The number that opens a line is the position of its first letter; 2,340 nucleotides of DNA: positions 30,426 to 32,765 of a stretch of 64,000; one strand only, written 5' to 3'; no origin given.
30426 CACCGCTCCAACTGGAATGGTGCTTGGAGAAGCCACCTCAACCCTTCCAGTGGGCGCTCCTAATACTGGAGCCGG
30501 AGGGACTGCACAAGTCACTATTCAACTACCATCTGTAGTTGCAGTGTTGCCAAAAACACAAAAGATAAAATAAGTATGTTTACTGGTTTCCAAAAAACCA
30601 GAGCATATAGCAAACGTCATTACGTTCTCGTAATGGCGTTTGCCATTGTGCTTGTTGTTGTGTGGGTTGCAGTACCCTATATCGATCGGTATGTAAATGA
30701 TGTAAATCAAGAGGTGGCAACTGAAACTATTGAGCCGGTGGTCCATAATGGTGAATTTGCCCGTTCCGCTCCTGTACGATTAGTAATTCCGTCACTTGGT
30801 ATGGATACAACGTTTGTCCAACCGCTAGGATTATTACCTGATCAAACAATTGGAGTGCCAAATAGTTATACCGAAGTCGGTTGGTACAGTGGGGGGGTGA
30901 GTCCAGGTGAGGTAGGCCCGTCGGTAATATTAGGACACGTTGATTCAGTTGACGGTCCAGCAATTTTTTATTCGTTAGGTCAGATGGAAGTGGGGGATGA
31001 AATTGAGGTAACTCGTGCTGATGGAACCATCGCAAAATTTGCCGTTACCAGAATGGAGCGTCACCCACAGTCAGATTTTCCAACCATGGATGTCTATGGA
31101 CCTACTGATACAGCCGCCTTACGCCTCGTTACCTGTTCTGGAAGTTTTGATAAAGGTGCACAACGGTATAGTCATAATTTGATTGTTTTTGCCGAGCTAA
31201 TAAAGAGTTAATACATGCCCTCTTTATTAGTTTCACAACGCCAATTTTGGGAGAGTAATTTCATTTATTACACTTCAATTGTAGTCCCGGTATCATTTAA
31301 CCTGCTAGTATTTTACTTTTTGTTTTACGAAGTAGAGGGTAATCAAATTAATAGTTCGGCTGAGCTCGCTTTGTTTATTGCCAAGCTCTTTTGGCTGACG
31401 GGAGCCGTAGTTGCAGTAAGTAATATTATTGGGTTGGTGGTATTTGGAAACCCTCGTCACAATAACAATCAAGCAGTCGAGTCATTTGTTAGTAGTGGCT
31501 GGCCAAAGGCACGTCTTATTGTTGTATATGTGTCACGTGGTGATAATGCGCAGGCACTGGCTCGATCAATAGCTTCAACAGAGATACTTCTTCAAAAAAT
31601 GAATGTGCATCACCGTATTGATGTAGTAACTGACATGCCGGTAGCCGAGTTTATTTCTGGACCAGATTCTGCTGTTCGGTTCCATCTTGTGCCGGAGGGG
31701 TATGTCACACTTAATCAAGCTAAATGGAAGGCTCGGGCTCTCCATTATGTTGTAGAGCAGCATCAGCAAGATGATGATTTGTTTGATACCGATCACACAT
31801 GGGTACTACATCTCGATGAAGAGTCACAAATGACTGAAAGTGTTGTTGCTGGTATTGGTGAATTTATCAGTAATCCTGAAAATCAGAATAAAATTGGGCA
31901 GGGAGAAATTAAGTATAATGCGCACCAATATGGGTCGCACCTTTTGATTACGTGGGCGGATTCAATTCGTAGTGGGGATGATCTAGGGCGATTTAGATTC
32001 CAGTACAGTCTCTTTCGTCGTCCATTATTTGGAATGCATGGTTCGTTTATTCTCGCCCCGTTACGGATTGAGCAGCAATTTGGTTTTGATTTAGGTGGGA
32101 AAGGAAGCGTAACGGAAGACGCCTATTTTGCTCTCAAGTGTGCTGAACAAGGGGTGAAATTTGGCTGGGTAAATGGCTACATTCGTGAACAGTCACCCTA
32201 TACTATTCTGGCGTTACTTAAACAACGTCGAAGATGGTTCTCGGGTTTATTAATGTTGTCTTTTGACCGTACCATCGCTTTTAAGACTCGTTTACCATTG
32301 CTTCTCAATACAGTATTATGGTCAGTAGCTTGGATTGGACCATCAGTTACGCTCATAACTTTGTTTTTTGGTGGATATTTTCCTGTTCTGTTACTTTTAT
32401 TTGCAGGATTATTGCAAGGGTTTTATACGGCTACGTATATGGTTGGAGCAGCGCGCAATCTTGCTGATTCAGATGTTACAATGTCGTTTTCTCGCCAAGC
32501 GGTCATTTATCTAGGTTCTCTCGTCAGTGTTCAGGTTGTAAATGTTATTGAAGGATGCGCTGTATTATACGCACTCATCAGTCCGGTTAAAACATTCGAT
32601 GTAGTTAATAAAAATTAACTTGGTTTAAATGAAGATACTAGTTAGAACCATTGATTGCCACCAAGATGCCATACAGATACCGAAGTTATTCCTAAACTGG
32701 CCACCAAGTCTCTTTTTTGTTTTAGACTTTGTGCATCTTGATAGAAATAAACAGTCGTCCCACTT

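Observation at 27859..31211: Sortase with an adjacent substrate carrying a non-canonical APNTG sorting signal; the substrate ORF is interrupted by a single in-frame TAA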

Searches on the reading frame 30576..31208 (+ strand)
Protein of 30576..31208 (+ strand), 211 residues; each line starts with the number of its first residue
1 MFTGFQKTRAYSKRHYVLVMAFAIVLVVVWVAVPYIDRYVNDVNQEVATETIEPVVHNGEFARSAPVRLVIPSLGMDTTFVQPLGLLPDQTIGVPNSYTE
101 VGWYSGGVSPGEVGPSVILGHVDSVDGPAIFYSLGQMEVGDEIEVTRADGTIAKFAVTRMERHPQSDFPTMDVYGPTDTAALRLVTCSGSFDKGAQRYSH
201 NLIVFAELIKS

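Call 4: search_protein_families(library=pfam, proteins=[window:30576-31208:+], max_evalue=0.01)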
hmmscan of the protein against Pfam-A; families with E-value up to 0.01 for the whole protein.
window:30576-31208:+ (211 aa): 1 family
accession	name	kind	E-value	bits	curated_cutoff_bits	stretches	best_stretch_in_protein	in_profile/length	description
PF04203.18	Sortase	-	1.6e-23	83.2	26.6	1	69-208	1-124/125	Sortase domain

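Call 5: search_protein_families(library=ncbifam, proteins=[window:30576-31208:+], max_evalue=0.01)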
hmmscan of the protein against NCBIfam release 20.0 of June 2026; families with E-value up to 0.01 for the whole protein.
window:30576-31208:+ (211 aa): 7 families
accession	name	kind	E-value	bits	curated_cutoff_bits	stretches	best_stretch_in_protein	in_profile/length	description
NF033748.1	class_F_sortase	subfamily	6.8e-52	175.2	166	1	60-208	5-154/155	class F sortase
TIGR03784.1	marine_sortase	equivalog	9.9e-05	22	158.25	1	107-193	84-161/174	class GN sortase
NF058671.1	sortase_SrtD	exception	0.00013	21.7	140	1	101-187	91-168/187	class D sortase, LPxTATN-specific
NF033746.1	class_D_sortase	subfamily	0.00024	21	165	1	101-187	37-114/135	class D sortase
NF033747.1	class_E_sortase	subfamily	0.00025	20.9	160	1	65-208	70-205/211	class E sortase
TIGR01076.1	sortase_fam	subfamily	0.002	17.9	39.35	1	102-189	28-113/136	sortase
NF033486.1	harvest_ssl1498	equivalog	0.0057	16.5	45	1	10-33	25-48/53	photosystem II assembly protein Psb34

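Call 8: find_homologous_proteins(query=window:30576-31208:+, max_evalue=0.001)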
Query window:30576-31208:+ (211 aa): 349 proteins with E <= 0.001 among 486 candidates; the best 120 are listed.
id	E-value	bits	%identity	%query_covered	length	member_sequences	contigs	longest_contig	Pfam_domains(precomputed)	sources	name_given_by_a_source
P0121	1.1e-136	471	100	100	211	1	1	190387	PF04203.19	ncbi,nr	ncbi:class F sortase [Patescibacteria group bacterium]|nr:class F sortase [Patescibacteria group bac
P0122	8.4e-114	396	85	100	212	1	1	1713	PF04203.19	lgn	-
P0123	1.3e-100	353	77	99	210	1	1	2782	PF04203.19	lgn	-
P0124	3.8e-97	342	73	100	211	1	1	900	PF04203.19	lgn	-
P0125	5.7e-96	338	72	99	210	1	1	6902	PF04203.19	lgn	-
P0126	8.9e-96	338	71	100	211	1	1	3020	PF04203.19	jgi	jgi:LPXTG-site transpeptidase (sortase) family protein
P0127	2.3e-91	323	68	99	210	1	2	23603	PF04203.19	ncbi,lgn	-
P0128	7.9e-89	315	67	99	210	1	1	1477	PF04203.19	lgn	-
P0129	8.1e-89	315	65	100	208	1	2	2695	PF04203.19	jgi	jgi:sortase (surface protein transpeptidase)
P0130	3.3e-88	313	68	99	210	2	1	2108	PF04203.19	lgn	-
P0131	3.8e-88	313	68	99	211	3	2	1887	PF04203.19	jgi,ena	-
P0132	1.5e-87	311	68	100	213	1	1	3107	PF04203.19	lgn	-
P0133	1.7e-86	307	66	99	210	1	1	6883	PF04203.19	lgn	-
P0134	1.3e-83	298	64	99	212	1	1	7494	PF04203.19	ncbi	-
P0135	1.3e-82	295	65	99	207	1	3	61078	PF04203.19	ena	-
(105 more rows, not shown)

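Call 16: find_related_loci(query=A2, collection=genome_contigs, flank=6000)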
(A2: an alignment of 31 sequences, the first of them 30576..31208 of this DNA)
Query A2 (211 aa) in genome_contigs; peptide patterns used: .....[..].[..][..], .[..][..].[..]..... (x = any residue, [..] = any of these).
598 stretches matched a pattern (row limit reached: there are more); 586 encode a relative of the query (tblastn E <= 1e-3); the best 80 are kept; 80 distinct loci.
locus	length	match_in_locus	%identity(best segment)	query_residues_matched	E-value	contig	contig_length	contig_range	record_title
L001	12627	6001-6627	63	1-208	7e-89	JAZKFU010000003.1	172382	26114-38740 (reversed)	MAG: Patescibacteria group bacterium isolate DC_RB_04_SPN110320-bin016 DCRB04SPN_B016_0_000000000003, whole genome shotg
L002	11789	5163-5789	63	1-208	1e-87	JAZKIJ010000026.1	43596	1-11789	MAG: Patescibacteria group bacterium isolate ADI_DC_SW_02_SPN_11032020-bin026 DCSW02SPN_B026_0_000000000026, whole genom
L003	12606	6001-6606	60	7-208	1e-75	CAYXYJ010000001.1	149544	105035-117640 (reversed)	MAG TPA_asm: uncultured Candidatus Saccharibacteria bacterium isolate binchicken_co179_48 genome assembly, contig: NODE_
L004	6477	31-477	63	61-209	8e-67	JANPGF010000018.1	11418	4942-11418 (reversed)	MAG: Candidatus Kaiserbacteria bacterium isolate VAR_69_metabat_401 VAR_69_k141_3502255, whole genome shotgun sequence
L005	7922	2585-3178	53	13-211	7e-63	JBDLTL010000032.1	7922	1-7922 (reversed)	MAG: Candidatus Parcubacteria bacterium isolate lewisrun_2019_sw_WHONDRS-S19S_0014_A_bin.41 scaffold_0002036, whole geno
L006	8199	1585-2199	52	7-211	5e-63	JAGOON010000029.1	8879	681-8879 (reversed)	MAG: Candidatus Paceibacterota bacterium isolate Gw_Bodden_bin_22 Gw_Bodden_11724_length_8879_cov_5.499429, whole genome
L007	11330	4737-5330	52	12-211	2e-60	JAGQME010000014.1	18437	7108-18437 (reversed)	MAG: Candidatus Kaiserbacteria bacterium isolate HKST-UBA34 NODE_14_length_18437_cov_4.787146, whole genome shotgun sequ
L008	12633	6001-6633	48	8-210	2e-60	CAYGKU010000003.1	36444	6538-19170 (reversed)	MAG TPA_asm: uncultured Candidatus Saccharibacteria bacterium isolate ERP116193_co2_378 genome assembly, contig: NODE_29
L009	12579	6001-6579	51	14-208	5e-60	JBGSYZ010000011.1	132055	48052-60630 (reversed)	MAG: Candidatus Paceibacteria bacterium isolate JTS-AC487 k141_1924478, whole genome shotgun sequence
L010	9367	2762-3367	50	12-208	3e-59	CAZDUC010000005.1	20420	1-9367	MAG TPA_asm: uncultured Candidatus Saccharibacteria bacterium isolate SRP286056_co1_642 genome assembly, contig: NODE_31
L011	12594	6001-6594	50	13-209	1e-58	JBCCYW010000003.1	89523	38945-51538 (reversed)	MAG: Patescibacteria group bacterium isolate P01_F01_bin.20 k141_3107762_length_89523_cov_14.1654, whole genome shotgun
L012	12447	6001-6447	60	61-209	2e-58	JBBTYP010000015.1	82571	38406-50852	MAG: Patescibacteria group bacterium isolate H41-bin057_1 H41_bin057_1_000000000015, whole genome shotgun sequence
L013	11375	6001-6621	46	12-211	4e-58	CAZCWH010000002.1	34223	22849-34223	MAG TPA_asm: uncultured Candidatus Saccharibacteria bacterium isolate SRP342105_co2_121 genome assembly, contig: NODE_12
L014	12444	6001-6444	59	61-208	2e-57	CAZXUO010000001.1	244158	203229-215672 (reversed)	MAG TPA_asm: uncultured Candidatus Saccharibacteria bacterium isolate SRP286056_co1_476 genome assembly, contig: NODE_16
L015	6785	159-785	47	7-209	7e-57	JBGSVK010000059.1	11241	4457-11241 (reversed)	MAG: Candidatus Paceibacteria bacterium isolate JTS-AC455 k141_3207429, whole genome shotgun sequence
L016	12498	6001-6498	51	46-209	9e-56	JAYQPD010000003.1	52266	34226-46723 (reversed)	MAG: bacterium isolate SD3113_S43.metabat_sens.025 NODE_154_length_52266_cov_6.06823, whole genome shotgun sequence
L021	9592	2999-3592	47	14-210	8e-54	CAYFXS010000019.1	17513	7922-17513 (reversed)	MAG TPA_asm: uncultured Candidatus Saccharibacteria bacterium isolate ERP108616_co2_42 genome assembly, contig: NODE_506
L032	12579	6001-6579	40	12-208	3e-44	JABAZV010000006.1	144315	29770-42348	MAG: Patescibacteria group bacterium isolate HE327_NSB044 NODE_105_length_144315_cov_5.032060, whole genome shotgun sequ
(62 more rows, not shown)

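Call 31: search_solved_structures(query=window:30576-31208:+, max_evalue=0.01, show_alignments=1)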
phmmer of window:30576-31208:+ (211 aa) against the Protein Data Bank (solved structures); distinct sequences matched with E-value up to 0.01: 1.
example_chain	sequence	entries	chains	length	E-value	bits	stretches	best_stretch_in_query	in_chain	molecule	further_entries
4d70_A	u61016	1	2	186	0.001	22.1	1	100-198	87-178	SORTASE FAMILY PROTEIN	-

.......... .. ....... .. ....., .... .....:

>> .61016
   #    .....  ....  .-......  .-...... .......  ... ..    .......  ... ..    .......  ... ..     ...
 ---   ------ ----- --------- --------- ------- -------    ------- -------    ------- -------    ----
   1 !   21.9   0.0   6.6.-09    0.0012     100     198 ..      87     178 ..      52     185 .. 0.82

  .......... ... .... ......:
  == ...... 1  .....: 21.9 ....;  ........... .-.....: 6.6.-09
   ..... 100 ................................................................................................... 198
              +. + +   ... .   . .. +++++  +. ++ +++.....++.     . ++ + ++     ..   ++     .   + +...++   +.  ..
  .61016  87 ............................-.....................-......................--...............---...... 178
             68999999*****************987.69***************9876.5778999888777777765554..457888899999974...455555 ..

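Call 43: predict_structure(alignment_id=A2)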
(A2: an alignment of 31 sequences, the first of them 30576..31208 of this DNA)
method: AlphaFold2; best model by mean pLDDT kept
length: 211 residues; sequences in the alignment: 31
mean_pLDDT: 81.8   pTM: 0.65
mean pLDDT of the five models: 81.8, 80.4, 79.5, 79.3, 76.6
residues with pLDDT >= 90: 84; 70-90: 84; 50-70: 33; < 50: 10
segments of 3 or more residues with pLDDT < 50: 52-54, 190-192
pLDDT, mean of each block of 10 residues (from residue 1): 53 80 94 85 56 54 93 95 82 81 89 87 77 92 96 97 89 90 79 57 93 64
secondary structure, 60 per line:
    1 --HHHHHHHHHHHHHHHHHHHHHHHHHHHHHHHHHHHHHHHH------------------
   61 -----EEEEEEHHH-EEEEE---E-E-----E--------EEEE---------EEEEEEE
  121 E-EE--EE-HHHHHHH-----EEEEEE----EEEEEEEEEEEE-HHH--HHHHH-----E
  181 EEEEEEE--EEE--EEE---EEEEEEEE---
elements in order: H3-42 E66-71 E76-80 E101-104 E114-121 H130-136 E142-147 E152-163 H170-174 E180-187 E190-192 E195-197 E201-208

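Call 45: search_protein_families(library=pfam, proteins=[L001:3758-5995:+, L003:1445-5959:+, L005:171-2531:+, L009:3150-5966:+, L011:489-5972:+, L013:2787-5969:+, L016:2208-5849:+, L021:1-2964:+, L032:3876-5957:+], max_evalue=0.0001)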
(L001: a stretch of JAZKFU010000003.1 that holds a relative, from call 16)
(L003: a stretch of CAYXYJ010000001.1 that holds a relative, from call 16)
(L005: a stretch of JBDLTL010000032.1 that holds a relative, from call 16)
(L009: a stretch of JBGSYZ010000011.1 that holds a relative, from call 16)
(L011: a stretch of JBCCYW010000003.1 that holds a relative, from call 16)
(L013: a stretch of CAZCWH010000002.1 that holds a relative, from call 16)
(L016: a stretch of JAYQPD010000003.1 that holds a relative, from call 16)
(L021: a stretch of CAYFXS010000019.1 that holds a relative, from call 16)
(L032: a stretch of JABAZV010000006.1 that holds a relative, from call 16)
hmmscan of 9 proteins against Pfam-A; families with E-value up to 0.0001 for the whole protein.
L001:3758-5995:+ (746 aa): 4 families
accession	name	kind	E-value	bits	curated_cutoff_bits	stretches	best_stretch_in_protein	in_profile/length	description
PF17210.9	SdrD_B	-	6.9e-13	49.2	29.7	1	384-452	6-75/112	SdrD B-like domain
PF04862.18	DUF642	-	1.1e-06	29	27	1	493-643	2-153/157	Protein of unknown function (DUF642)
PF13620.12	CarboxypepD_reg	-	3.1e-06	27.9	32.3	1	394-442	6-55/82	Carboxypeptidase regulatory-like domain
PF17802.7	SpaA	-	5.9e-05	23.6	23.1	0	401-443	15-60/91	Prealbumin-like fold domain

L003:1445-5959:+ (1505 aa): 3 families
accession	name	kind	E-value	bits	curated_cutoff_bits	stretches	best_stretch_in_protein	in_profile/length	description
PF04862.18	DUF642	-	1.9e-16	60.7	27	2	1197-1293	65-156/157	Protein of unknown function (DUF642)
PF17802.7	SpaA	-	2.9e-07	31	23.1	0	555-613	21-62/91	Prealbumin-like fold domain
PF17210.9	SdrD_B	-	2.2e-05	25.1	29.7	1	1313-1371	5-63/112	SdrD B-like domain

L005:171-2531:+ (787 aa): 0 families

L009:3150-5966:+ (939 aa): 2 families
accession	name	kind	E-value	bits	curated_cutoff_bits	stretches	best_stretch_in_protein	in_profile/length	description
PF04862.18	DUF642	-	2.5e-07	31.1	27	1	657-748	65-155/157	Protein of unknown function (DUF642)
PF18998.6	Flg_new_2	-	3.9e-06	27.2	23.6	1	785-849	8-71/73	Divergent InlB B-repeat domain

L011:489-5972:+ (1828 aa): 7 families
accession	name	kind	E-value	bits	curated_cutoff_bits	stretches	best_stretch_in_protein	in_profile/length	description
PF04862.18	DUF642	-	4.7e-18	65.9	27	2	544-698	2-156/157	Protein of unknown function (DUF642)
PF17210.9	SdrD_B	-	2e-13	51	29.7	2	1557-1628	5-79/112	SdrD B-like domain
PF13620.12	CarboxypepD_reg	-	4.2e-10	40.3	32.3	1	1568-1617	6-58/82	Carboxypeptidase regulatory-like domain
PF00932.25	LTD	-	3.1e-06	28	34.3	1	65-160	12-107/109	Lamin Tail Domain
PF13715.12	CarbopepD_reg_2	-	4.3e-06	27.1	32.2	0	1568-1612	5-49/88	CarboxypepD_reg-like domain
PF14339.12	DUF4394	-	2.1e-05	24.4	29.6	0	761-833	142-221/230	Domain of unknown function (DUF4394)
PF07691.17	PA14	-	5.1e-05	23.5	24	0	1335-1397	44-107/147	PA14 domain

L013:2787-5969:+ (1061 aa): 3 families
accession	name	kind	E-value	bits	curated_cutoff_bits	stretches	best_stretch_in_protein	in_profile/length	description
PF08531.16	Bac_rhamnosid_N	-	8e-09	36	25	1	707-764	3-65/172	Alpha-L-rhamnosidase N-terminal domain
PF17210.9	SdrD_B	-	6.6e-08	33.2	29.7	1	806-872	6-74/112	SdrD B-like domain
PF13448.11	DUF4114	-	8.8e-07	30.2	27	1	387-440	25-83/85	Domain of unknown function (DUF4114)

L016:2208-5849:+ (1214 aa): 6 families
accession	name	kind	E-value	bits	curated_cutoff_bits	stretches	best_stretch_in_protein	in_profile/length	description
PF19403.5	SpaA_2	-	3e-49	166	25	3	371-465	3-96/96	Prealbumin-like fold domain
PF24514.1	SpaA_4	-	8.1e-19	68.8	27.3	2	906-1004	1-106/107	Prealbumin-like fold domain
PF17802.7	SpaA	-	3.6e-08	33.9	23.1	0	1024-1070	8-60/91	Prealbumin-like fold domain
PF24547.1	DUF7601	-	1.1e-05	26.4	27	0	782-840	1-60/116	Domain of unknown function (DUF7601)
PF17210.9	SdrD_B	-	3.7e-05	24.3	29.7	1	1013-1074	6-70/112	SdrD B-like domain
PF13620.12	CarboxypepD_reg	-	4.8e-05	24.1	32.3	1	1030-1067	13-53/82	Carboxypeptidase regulatory-like domain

L021:1-2964:+ (988 aa): 4 families
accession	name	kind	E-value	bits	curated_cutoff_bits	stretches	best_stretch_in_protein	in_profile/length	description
PF19403.5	SpaA_2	-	4.5e-42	143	25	3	130-222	1-96/96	Prealbumin-like fold domain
PF24514.1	SpaA_4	-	3.8e-14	53.8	27.3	2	510-608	1-106/107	Prealbumin-like fold domain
PF17210.9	SdrD_B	-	5.5e-07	30.2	29.7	1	731-796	5-73/112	SdrD B-like domain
PF13620.12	CarboxypepD_reg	-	4e-05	24.3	32.3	1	742-805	6-75/82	Carboxypeptidase regulatory-like domain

L032:3876-5957:+ (694 aa): 1 family
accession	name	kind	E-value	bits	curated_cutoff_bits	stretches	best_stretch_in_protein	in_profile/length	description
PF00932.25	LTD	-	4.2e-06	27.5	34.3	1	96-197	14-108/109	Lamin Tail Domain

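Call 46: fold_search(model_id=the predicted structure, library=pdb)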
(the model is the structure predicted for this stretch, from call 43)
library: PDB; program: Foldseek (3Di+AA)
matches with E <= 10: 358; with E <= 0.001: 111
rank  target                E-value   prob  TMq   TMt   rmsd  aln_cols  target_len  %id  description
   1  9m4u_A                3.9e-09  1.00  0.50  0.60   5.3       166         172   25  Crystal Structure of Sortase E mutant P94A from Thermobifida fusca (released 2026-03-04)
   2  9j0t_A                5.8e-09  1.00  0.50  0.60   4.4       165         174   24  Crystal Structure of Sortase E mutant - C222A from Thermobifida fusca (released 2025-08-06)
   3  9m6n_A                6.1e-09  1.00  0.50  0.61   4.7       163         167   24  Crystal Structure of the double mutant (P94A and C222A) of Sortase E from Thermobifida fusca (released 2026-03-11)
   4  9iv0_A                6.5e-09  1.00  0.49  0.60   5.3       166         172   24  Crystal Structure of Sortase E mutant Y128F from Thermobifida fusca (released 2025-07-23)
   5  9m5i_A                6.8e-09  1.00  0.50  0.62   4.4       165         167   24  Crystal Structure of the double mutant (P94A and Y128F) of Sortase E from Thermobifida fusca (released 2026-03-11)
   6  9m2g_A                7.2e-09  1.00  0.50  0.61   5.0       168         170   23  Crystal Structure of the double mutant (Y128F and C222A) of Sortase E from Thermobifida fusca (released 2026-03-04)
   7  3rbj_B                1.0e-08  1.00  0.49  0.55   5.3       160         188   19  Crystal Structure of the lid-mutant of Streptococcus agalactiae Sortase C1 (released 2011-09-07)
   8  5k9a                  1.3e-08  1.00  0.51  0.50   5.5       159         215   19  Sortase A from Corynebacterium diphtheriae (released 2016-06-15)
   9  3rbi_B                1.5e-08  1.00  0.51  0.55   3.6       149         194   19  The Type III Crystal Structure of Streptococcus agalactiae Sortase C1 (released 2011-09-07)
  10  2xwg_B                1.6e-08  1.00  0.52  0.59   3.3       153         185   24  Crystal structure of sortase C-1 from Actinomyces oris (formerly Actinomyces naeslundii) (released 2011-02-23)
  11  3tbe_D                1.6e-08  1.00  0.49  0.54   4.0       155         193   19  The crystal structure of the complex of Streptococcus agalactiae sortase C1 and MTSET (released 2011-10-26)
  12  3tbe_B                1.7e-08  1.00  0.50  0.54   4.0       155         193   19  The crystal structure of the complex of Streptococcus agalactiae sortase C1 and MTSET (released 2011-10-26)
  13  3tbe_C                1.8e-08  1.00  0.50  0.56   3.9       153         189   19  The crystal structure of the complex of Streptococcus agalactiae sortase C1 and MTSET (released 2011-10-26)
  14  2xwg_A                1.9e-08  1.00  0.51  0.59   3.7       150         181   24  Crystal structure of sortase C-1 from Actinomyces oris (formerly Actinomyces naeslundii) (released 2011-02-23)
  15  6bwe_B                2.0e-08  1.00  0.53  0.59   4.7       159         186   20  Sortase A from Corynebacterium diphtheriae, lid mutant (released 2017-12-27)
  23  9iok_A                3.3e-08  1.00  0.49  0.60   4.7       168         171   24  Crystal Structure of Sortase E from Thermobifida fusca (released 2025-07-09)
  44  5cuw                  1.2e-07  1.00  0.49  0.62   5.8       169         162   18  Crystal structure of Sortase E1 from Streptomyces coelicolor with tripeptide in the active site (released 2016-08-17)
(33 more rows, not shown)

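Call 68: find_related_loci(query=A2, collection=metagenome_contigs, flank=3000)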
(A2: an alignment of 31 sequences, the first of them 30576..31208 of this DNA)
Query A2 (211 aa) in metagenome_contigs; peptide patterns used: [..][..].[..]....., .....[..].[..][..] (x = any residue, [..] = any of these).
600 stretches matched a pattern (row limit reached: there are more); 564 encode a relative of the query (tblastn E <= 1e-3); the best 80 are kept; 80 distinct loci.
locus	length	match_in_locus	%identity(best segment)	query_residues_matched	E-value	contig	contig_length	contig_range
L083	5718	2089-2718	67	1-209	8e-95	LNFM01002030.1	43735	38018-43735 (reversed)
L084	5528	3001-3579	61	13-210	5e-78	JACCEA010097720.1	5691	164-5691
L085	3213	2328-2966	53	1-208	7e-66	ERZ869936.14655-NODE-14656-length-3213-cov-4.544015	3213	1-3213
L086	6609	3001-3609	51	6-208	7e-65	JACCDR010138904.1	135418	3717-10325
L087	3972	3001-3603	53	10-211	2e-64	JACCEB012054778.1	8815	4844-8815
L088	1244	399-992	51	13-211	2e-68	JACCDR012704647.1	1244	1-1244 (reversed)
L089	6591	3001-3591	51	9-210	2e-62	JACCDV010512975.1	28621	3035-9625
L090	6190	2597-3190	50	12-208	4e-61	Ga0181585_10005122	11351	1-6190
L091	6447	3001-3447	60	61-209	8e-59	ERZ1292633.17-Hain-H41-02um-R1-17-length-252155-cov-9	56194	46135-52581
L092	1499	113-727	47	8-210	9e-61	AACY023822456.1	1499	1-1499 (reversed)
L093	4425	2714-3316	50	14-209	2e-58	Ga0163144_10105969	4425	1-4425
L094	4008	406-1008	49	6-210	3e-58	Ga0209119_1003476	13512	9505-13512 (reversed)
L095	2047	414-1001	49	14-209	5e-59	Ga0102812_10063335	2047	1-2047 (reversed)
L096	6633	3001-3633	47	6-211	1e-59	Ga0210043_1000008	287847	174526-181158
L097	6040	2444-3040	45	14-211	4e-56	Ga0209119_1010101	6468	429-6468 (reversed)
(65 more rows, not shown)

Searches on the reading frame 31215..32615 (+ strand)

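Call 4: search_protein_families(library=pfam, proteins=[window:31215-32615:+], max_evalue=0.01)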
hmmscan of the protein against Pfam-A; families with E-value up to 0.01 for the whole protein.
window:31215-32615:+ (467 aa): 1 family
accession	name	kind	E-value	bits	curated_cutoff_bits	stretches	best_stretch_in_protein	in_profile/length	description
PF13632.12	Glyco_trans_2_3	-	1.9e-26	93.6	27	1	196-399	1-191/198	Glycosyl transferase family group 2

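Call 5: search_protein_families(library=ncbifam, proteins=[window:31215-32615:+], max_evalue=0.01)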
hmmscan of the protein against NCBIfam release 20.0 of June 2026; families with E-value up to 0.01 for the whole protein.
window:31215-32615:+ (467 aa): 0 families
